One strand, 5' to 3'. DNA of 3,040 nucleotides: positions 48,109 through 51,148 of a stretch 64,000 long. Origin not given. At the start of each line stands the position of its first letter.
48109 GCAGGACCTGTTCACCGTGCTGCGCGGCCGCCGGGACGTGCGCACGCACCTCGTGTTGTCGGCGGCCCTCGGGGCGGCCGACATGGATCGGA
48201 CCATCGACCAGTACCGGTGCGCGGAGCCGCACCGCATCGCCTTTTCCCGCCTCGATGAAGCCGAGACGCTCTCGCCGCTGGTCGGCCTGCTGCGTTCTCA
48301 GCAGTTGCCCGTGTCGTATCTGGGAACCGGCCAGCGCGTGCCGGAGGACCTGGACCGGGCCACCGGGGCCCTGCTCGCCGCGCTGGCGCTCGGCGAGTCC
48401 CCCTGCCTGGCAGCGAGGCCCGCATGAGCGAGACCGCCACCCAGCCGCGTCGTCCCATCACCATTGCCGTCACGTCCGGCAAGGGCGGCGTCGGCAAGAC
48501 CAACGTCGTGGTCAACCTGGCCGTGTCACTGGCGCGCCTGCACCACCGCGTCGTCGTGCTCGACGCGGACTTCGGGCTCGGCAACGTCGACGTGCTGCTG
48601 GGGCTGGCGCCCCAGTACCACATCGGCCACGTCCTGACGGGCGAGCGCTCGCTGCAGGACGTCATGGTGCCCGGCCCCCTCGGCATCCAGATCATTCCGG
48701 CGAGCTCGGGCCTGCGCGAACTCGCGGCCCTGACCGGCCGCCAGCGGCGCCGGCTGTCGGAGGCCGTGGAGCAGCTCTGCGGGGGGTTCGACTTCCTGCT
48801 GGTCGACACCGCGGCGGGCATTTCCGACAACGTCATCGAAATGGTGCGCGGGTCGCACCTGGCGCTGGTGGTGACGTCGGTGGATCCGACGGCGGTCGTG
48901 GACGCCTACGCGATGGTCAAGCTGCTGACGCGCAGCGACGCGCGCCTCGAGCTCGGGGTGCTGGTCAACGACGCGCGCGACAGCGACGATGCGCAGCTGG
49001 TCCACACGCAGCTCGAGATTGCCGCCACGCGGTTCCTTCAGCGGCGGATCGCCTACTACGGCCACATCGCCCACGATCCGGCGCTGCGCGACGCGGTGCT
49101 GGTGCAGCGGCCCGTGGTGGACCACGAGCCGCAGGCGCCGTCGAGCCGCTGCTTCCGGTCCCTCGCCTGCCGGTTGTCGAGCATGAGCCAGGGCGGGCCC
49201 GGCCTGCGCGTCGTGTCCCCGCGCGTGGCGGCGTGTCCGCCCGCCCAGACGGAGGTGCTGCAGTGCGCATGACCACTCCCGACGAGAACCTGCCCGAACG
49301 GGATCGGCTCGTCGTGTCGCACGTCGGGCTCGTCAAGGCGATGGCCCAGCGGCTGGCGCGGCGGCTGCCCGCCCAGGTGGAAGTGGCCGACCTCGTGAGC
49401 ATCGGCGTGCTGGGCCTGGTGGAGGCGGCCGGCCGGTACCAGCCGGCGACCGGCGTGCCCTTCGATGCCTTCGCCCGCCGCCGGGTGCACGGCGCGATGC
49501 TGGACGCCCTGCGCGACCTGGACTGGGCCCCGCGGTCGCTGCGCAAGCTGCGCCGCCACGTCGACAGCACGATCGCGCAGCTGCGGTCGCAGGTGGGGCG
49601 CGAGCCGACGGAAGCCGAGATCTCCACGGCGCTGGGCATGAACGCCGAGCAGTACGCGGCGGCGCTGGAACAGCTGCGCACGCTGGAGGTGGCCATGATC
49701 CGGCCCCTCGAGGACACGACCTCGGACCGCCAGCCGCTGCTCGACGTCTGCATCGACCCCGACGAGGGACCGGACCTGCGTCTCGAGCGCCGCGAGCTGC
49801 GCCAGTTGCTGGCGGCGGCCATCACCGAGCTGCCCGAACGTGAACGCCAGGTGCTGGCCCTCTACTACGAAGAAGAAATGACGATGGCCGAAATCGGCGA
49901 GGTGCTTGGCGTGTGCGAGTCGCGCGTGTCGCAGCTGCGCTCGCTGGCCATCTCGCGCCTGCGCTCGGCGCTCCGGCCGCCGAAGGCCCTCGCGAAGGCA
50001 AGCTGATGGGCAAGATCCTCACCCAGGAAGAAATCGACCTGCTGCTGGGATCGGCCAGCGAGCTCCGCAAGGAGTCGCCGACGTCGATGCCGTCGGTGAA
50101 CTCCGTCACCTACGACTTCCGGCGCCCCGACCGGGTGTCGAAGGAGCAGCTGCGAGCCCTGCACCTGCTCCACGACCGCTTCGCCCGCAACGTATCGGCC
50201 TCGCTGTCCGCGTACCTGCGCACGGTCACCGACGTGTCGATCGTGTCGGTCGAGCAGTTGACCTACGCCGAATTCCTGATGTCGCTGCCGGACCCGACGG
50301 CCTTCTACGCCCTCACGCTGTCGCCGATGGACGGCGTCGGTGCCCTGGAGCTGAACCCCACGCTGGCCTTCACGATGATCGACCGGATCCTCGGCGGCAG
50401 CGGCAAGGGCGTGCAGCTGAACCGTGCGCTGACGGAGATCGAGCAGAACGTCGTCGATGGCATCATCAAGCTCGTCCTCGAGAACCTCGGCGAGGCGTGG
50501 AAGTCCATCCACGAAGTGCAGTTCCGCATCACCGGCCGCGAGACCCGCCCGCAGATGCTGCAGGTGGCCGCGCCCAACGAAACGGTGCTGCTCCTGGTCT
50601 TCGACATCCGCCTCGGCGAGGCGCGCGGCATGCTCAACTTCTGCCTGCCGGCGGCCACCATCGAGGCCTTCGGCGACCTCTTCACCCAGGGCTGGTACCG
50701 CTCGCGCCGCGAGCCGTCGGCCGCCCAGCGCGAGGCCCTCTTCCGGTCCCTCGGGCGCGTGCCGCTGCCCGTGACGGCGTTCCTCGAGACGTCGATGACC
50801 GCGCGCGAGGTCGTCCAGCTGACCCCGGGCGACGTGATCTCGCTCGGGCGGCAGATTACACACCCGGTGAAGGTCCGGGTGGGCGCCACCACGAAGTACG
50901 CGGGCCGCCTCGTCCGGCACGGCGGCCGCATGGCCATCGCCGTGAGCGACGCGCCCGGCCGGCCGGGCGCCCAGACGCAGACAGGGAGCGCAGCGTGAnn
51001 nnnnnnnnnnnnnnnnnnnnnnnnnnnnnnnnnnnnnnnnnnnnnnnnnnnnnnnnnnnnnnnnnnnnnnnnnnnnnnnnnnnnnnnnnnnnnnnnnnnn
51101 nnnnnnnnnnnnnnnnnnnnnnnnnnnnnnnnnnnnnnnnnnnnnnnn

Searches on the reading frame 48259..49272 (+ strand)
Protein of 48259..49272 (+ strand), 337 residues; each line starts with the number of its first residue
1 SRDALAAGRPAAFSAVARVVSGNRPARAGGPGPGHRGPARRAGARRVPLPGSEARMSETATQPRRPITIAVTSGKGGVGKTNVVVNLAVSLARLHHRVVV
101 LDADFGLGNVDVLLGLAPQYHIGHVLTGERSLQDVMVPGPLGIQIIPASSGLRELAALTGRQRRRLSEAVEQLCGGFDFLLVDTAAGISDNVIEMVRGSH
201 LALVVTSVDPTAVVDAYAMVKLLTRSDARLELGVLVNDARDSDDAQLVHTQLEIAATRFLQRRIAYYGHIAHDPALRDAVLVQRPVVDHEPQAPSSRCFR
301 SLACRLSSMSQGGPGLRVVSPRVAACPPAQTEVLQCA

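Call 16: search_protein_families(library=pfam, proteins=[window:48259-49272:+], max_evalue=0.0001)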
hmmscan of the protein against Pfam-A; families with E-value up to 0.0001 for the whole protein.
window:48259-49272:+ (337 aa): 8 families
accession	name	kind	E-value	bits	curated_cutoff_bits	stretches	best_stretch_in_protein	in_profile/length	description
PF10609.15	ParA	-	2.2e-17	63.7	27.1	1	68-304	5-243/246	NUBPL iron-transfer P-loop NTPase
PF13614.12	AAA_31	-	4.5e-14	53.2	27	1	68-214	3-155/177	AAA domain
PF01656.29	CbiA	-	1.7e-13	51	25.4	1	69-285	1-124/125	CobQ/CobB/MinD/ParA nucleotide binding domain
PF06564.18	CBP_BcsQ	-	2e-08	34.5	21.3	1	69-304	4-231/234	Cellulose biosynthesis protein BcsQ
PF02374.21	ArsA_ATPase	-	1.5e-05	24.8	24.3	1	70-104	4-38/305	Anion-transporting ATPase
PF07015.17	VirC1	-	3.6e-05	23.7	24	0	69-104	4-39/231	VirC1 protein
PF00142.24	Fer4_NifH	-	6.5e-05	23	25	0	73-308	6-246/271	4Fe-4S iron sulfur cluster binding proteins, NifH/frxC family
PF09140.17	MipZ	-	9e-05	22.3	20.7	0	69-208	3-129/262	ATPase MipZ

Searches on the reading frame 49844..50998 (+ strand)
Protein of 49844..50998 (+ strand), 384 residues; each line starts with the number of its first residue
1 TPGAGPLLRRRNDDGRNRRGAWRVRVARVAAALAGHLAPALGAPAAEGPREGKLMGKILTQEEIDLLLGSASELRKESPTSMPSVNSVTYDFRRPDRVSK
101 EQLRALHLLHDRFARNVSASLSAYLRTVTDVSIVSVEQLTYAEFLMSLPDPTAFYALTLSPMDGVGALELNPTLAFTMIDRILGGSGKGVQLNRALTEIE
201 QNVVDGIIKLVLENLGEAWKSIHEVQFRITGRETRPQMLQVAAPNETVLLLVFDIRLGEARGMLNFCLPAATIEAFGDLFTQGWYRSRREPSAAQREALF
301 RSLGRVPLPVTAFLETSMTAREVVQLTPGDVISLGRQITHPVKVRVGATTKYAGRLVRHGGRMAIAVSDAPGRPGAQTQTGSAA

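Call 16: search_protein_families(library=pfam, proteins=[window:49844-50998:+], max_evalue=0.0001)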
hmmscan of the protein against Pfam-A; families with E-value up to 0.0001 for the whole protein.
window:49844-50998:+ (384 aa): 2 families
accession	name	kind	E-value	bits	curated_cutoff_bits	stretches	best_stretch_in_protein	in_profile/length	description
PF02154.20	FliM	-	3.3e-65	220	27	1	90-276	1-188/192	Flagellar motor switch protein FliM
PF01052.25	FliMN_C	-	4.4e-15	55.8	23.8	1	303-369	3-70/73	Type III flagellar switch regulator (C-ring) FliN C-term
